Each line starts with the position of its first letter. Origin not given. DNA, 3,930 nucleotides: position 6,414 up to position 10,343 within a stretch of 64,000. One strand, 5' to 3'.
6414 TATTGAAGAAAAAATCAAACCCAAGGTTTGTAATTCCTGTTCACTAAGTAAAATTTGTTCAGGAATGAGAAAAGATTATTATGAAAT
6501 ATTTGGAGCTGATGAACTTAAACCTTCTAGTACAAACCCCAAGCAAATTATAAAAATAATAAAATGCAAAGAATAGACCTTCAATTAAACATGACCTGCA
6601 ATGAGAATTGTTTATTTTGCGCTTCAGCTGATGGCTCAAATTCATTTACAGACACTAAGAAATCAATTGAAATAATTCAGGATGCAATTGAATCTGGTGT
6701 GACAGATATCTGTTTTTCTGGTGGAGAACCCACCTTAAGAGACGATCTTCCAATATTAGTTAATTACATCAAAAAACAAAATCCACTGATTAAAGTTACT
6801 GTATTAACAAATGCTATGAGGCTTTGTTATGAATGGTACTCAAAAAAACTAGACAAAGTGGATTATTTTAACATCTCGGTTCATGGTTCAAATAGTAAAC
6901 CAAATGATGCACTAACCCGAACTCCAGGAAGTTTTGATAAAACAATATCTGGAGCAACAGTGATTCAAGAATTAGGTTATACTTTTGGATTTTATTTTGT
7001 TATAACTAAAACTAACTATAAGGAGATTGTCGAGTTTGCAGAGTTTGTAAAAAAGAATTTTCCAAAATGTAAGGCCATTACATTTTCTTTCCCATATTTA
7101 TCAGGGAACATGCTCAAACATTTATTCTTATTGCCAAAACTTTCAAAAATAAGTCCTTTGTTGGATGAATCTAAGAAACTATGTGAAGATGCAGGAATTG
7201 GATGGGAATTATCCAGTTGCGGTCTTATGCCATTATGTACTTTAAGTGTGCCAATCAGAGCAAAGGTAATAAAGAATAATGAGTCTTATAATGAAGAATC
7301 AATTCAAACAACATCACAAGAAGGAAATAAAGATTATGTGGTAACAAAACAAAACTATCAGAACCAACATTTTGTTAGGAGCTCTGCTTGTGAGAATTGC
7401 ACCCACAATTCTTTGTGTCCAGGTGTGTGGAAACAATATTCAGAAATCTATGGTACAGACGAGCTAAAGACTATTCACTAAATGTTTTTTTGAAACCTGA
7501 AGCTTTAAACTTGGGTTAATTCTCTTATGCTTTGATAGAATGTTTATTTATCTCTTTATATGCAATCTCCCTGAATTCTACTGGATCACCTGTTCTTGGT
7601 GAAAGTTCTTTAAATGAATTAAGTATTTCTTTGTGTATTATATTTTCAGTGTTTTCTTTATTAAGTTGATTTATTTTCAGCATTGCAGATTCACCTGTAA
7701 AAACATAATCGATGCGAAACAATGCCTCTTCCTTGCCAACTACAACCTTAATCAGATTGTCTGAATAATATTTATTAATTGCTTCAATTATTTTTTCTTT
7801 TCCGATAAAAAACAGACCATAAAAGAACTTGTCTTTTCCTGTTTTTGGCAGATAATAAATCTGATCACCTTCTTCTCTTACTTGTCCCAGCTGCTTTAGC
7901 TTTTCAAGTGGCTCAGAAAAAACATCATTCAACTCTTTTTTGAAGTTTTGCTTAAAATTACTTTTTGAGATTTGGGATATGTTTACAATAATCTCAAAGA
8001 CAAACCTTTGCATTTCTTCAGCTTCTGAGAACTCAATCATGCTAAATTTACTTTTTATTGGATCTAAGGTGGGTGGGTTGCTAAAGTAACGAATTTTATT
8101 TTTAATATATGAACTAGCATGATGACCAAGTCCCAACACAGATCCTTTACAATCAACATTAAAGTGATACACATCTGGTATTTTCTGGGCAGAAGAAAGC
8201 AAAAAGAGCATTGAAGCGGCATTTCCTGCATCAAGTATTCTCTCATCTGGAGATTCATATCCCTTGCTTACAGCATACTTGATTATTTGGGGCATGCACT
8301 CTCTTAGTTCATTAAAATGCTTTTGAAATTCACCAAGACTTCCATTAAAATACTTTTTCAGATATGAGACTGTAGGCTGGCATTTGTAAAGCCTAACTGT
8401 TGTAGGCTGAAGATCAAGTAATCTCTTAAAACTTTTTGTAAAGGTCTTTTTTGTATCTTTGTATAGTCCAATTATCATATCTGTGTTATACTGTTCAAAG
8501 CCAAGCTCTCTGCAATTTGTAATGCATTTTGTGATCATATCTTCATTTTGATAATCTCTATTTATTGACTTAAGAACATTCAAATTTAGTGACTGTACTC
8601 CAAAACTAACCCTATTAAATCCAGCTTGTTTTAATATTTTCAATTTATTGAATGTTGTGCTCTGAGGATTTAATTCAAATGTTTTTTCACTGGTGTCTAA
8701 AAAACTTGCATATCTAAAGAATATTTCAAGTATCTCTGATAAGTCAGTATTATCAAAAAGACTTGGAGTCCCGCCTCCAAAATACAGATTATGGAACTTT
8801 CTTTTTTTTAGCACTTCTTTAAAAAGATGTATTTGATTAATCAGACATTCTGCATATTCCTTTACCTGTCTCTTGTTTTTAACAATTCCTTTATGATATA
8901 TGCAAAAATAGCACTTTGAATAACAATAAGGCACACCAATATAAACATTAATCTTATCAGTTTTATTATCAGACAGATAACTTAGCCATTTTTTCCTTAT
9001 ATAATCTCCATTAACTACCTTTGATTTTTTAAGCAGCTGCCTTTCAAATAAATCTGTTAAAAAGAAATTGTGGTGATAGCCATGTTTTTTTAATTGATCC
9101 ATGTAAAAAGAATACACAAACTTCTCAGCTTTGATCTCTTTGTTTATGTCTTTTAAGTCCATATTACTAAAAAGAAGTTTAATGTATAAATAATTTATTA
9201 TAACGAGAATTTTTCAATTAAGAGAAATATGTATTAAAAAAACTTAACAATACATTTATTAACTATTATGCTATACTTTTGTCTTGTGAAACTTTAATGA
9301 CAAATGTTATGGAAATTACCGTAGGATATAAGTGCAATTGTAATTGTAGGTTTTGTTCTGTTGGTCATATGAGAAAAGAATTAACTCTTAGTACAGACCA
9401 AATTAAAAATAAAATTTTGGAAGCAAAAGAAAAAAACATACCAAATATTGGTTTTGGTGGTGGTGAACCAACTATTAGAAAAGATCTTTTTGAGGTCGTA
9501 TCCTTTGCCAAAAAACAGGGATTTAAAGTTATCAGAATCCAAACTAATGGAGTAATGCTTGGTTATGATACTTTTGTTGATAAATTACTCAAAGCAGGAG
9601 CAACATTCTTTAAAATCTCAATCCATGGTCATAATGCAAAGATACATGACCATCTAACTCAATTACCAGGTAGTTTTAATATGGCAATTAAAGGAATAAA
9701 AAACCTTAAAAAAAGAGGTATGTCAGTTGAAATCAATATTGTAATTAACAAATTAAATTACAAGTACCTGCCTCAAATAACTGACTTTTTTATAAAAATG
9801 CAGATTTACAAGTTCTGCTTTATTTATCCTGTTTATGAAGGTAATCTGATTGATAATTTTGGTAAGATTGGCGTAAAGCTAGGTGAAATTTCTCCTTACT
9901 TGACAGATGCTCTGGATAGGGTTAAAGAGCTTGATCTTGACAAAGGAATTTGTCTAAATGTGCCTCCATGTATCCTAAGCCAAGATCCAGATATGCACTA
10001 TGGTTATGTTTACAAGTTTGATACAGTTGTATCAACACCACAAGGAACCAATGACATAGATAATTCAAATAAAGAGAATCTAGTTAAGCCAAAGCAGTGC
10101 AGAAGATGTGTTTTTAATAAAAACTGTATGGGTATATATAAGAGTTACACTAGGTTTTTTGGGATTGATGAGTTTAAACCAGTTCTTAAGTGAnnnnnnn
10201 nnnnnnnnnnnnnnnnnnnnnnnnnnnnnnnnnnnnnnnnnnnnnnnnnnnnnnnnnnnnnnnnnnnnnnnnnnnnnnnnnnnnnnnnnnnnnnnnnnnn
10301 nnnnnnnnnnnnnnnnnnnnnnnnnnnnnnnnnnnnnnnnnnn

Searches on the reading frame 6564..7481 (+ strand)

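Call 52: search_protein_families(library=pfam, proteins=[window:6564-7481:+], max_evalue=0.001)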
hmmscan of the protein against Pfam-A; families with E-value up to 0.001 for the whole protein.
window:6564-7481:+ (305 aa): 2 families
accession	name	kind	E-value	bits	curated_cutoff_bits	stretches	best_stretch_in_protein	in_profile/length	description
PF04055.27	Radical_SAM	-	4e-20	73.1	29.5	1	11-162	6-166/166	Radical SAM superfamily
PF13353.11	Fer4_12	-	2.2e-05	25.2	22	1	12-111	15-118/137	4Fe-4S single cluster domain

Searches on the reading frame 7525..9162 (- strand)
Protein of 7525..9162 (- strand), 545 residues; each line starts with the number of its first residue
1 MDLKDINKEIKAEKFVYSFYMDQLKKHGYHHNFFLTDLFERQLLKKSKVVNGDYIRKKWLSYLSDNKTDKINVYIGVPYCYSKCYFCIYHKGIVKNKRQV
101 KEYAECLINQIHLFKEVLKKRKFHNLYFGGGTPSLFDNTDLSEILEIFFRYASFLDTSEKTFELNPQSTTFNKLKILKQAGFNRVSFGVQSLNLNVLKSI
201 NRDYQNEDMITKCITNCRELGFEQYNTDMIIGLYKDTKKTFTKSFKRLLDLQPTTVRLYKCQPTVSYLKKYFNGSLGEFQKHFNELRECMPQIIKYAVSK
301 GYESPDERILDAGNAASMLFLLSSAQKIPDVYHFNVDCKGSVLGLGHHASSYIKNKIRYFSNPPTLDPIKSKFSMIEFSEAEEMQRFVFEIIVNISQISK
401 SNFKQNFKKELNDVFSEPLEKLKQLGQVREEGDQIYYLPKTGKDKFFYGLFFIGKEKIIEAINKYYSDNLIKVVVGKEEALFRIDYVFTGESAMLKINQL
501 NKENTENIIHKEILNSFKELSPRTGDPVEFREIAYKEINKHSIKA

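Call 52: search_protein_families(library=pfam, proteins=[window:7525-9162:-], max_evalue=0.001)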
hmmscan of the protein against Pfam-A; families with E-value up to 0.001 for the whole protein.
window:7525-9162:- (545 aa): 1 family
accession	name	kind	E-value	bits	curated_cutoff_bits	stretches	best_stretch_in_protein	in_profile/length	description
PF04055.27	Radical_SAM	-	5.4e-18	66.2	29.5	1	77-246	4-164/166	Radical SAM superfamily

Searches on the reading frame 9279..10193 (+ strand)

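Call 52: search_protein_families(library=pfam, proteins=[window:9279-10193:+], max_evalue=0.001)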
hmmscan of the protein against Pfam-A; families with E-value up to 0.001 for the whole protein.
window:9279-10193:+ (304 aa): 1 family
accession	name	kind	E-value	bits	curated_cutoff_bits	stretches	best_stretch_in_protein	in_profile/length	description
PF04055.27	Radical_SAM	-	1.9e-25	90.4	29.5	1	14-170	2-165/166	Radical SAM superfamily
